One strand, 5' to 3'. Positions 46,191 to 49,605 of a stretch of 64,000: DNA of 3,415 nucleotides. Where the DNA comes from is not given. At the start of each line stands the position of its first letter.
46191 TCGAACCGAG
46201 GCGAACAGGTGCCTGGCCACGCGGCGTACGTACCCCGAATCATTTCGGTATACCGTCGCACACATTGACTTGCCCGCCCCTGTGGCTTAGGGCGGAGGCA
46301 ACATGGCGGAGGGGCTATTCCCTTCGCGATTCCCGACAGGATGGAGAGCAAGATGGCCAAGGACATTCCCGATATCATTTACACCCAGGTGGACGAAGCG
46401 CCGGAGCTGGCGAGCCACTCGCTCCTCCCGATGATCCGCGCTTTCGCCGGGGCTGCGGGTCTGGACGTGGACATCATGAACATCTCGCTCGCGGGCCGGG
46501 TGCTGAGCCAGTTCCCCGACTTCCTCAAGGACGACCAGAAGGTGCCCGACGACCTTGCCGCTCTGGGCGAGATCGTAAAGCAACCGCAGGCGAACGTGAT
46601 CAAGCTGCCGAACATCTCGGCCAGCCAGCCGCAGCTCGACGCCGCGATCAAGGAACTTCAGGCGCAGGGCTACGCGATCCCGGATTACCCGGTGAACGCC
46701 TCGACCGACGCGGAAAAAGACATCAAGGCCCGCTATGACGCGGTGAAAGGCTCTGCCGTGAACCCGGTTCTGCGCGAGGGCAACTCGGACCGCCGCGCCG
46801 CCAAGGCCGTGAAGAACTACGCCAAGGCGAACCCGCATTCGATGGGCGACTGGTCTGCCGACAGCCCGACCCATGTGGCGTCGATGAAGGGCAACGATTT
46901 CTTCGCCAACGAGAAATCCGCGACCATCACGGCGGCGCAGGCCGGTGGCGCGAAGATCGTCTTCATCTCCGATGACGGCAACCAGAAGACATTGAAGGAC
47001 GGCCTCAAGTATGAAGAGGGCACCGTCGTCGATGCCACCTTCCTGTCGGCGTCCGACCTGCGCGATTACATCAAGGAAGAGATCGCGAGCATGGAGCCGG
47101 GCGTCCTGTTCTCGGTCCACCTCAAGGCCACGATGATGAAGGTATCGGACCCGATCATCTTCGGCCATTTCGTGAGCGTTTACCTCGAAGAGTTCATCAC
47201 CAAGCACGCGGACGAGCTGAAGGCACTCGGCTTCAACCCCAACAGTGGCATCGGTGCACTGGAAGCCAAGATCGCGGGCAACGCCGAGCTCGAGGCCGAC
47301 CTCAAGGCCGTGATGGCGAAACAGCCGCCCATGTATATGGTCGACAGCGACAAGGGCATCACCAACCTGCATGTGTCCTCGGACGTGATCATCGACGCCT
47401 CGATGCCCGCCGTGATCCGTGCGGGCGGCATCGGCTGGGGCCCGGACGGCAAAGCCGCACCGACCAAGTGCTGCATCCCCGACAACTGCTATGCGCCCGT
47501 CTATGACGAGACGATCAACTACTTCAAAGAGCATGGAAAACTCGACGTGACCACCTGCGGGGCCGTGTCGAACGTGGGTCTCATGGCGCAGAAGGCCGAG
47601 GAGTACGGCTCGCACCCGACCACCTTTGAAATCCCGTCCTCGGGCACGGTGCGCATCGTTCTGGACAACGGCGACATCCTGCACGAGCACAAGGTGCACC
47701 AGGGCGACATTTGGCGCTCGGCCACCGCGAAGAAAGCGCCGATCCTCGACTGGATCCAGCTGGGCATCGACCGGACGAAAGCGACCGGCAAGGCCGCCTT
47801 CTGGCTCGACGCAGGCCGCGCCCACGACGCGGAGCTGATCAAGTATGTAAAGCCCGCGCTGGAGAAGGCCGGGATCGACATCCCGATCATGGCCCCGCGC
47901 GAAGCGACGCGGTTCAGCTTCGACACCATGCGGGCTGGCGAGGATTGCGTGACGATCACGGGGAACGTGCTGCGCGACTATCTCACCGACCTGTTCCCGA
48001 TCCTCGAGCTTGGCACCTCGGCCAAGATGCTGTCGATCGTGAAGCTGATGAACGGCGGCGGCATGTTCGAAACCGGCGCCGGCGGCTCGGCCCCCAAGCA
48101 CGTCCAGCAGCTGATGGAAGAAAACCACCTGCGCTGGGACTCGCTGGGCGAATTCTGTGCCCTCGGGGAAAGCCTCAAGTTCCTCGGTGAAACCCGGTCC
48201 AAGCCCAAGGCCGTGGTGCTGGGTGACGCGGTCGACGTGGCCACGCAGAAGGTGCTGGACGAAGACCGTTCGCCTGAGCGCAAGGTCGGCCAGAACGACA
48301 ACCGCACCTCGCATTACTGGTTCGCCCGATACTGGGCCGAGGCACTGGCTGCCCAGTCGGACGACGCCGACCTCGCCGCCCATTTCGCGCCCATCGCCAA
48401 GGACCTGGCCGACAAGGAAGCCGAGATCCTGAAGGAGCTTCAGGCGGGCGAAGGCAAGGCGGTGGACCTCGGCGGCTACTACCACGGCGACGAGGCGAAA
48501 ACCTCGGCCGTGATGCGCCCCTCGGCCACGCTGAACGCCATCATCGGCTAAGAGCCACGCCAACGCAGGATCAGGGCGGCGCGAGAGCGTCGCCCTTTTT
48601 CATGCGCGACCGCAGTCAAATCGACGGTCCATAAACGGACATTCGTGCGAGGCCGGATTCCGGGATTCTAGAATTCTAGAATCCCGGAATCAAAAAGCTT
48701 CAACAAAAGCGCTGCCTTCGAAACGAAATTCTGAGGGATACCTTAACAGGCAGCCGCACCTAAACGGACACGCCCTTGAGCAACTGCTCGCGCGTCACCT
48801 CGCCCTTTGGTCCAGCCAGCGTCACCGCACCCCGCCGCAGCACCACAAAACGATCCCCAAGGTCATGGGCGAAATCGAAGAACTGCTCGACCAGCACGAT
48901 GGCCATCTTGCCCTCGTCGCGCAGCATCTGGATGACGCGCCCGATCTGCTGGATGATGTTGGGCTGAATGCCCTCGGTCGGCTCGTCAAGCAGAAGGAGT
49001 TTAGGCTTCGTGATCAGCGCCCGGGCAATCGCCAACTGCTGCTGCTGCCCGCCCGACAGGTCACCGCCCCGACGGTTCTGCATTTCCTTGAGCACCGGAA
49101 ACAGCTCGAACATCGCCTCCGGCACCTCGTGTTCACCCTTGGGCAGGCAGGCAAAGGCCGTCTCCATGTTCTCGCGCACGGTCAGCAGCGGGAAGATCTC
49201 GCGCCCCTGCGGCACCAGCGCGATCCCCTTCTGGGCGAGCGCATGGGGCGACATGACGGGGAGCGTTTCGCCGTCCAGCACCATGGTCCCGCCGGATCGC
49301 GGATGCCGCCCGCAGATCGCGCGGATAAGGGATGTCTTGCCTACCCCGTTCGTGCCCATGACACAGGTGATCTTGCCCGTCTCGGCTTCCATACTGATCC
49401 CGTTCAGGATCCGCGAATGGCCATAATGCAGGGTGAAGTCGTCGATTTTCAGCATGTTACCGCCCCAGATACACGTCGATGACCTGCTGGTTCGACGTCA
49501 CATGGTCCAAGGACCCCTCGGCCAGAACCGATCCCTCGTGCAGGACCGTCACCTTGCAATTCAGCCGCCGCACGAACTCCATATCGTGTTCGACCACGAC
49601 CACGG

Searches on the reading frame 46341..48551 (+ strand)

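Call 64: search_protein_families(library=pfam, proteins=[window:46341-48551:+], max_evalue=0.01)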
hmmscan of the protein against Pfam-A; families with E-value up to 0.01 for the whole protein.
window:46341-48551:+ (736 aa): 1 family
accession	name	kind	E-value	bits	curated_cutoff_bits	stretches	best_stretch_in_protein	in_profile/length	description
PF03971.19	IDH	-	0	1127.2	25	1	12-735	2-733/734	Monomeric isocitrate dehydrogenase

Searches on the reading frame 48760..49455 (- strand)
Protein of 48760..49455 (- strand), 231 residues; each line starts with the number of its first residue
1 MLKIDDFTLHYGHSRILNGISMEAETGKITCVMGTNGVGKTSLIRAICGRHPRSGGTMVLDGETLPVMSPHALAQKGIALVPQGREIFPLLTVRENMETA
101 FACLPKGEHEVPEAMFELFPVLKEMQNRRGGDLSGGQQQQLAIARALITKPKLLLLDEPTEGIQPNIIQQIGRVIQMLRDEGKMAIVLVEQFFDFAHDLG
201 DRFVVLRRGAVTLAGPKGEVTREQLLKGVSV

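Call 64: search_protein_families(library=pfam, proteins=[window:48760-49455:-], max_evalue=0.01)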
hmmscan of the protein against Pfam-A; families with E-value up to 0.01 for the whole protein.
window:48760-49455:- (231 aa): 9 families
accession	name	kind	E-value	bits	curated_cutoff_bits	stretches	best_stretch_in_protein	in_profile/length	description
PF00005.33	ABC_tran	-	2.6e-30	106.2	25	1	17-160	1-136/137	ABC transporter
PF13304.12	AAA_21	-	6.8e-08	33.4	27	1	132-179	237-287/304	AAA domain, putative AbiEii toxin, Type IV TA system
PF02463.25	SMC_N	-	0.0017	18.2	40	0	27-48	24-45/220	RecF/RecN/SMC N terminal domain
PF09818.15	ABC_ATPase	-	0.0019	17.7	23.2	0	116-207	141-230/283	P-loop domain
PF13401.12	AAA_22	-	0.0021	18.8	27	1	26-189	4-121/130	AAA domain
PF13476.12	AAA_23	-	0.0026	18.8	27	1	27-48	19-40/201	AAA domain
PF03193.22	RsgA_GTPase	-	0.0042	17.4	30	1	26-50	105-129/174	RsgA GTPase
PF13191.12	AAA_16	-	0.0045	17.9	32.6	1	26-62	23-58/167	AAA ATPase domain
PF25201.1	nSTAND6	-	0.0065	17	27.7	0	11-57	2-48/148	Novel STAND NTPase 6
